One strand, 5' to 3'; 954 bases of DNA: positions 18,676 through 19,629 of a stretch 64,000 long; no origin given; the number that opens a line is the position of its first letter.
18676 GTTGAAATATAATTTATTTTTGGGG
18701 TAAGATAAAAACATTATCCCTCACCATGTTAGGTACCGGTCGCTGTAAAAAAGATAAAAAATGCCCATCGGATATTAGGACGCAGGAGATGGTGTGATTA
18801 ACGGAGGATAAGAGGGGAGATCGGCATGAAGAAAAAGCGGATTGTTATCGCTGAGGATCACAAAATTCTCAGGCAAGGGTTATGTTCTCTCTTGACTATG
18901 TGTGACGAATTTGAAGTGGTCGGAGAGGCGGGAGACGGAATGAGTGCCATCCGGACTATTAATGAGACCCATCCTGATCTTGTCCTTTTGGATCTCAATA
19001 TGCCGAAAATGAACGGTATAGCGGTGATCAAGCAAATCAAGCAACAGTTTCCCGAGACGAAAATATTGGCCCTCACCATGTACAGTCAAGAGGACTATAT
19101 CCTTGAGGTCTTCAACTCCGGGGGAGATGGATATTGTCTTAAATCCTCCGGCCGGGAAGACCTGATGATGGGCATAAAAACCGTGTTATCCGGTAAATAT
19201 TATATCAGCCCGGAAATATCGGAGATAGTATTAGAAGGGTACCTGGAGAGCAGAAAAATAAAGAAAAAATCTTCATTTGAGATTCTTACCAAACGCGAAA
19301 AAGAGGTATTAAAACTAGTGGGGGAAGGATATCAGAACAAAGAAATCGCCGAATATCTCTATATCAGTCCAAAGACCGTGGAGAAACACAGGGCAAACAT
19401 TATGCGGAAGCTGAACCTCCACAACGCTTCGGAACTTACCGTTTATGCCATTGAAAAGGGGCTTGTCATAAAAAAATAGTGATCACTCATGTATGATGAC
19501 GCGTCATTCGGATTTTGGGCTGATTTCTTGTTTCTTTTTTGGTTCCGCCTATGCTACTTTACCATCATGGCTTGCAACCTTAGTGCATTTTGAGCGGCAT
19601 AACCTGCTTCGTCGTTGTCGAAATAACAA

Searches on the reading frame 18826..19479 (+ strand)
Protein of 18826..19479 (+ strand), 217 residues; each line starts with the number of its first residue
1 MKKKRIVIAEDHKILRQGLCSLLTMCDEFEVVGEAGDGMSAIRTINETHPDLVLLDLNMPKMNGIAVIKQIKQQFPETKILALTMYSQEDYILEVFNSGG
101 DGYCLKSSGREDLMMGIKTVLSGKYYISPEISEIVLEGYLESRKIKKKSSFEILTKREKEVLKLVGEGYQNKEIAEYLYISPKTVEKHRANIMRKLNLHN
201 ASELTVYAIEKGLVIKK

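Call 67: search_protein_families(library=pfam, proteins=[window:18826-19479:+], max_evalue=0.001)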
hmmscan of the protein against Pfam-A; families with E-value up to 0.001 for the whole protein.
window:18826-19479:+ (217 aa): 3 families
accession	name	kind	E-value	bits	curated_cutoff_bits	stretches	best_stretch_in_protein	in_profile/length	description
PF00072.30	Response_reg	-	1.9e-26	92.8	30.2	1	6-115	1-108/111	Response regulator receiver domain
PF00196.25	GerE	-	4.5e-22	77.9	23.5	1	153-208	2-57/57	Bacterial regulatory proteins, luxR family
PF08281.18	Sigma70_r4_2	-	4.9e-07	29.7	25.7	1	154-196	11-54/54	Sigma-70, region 4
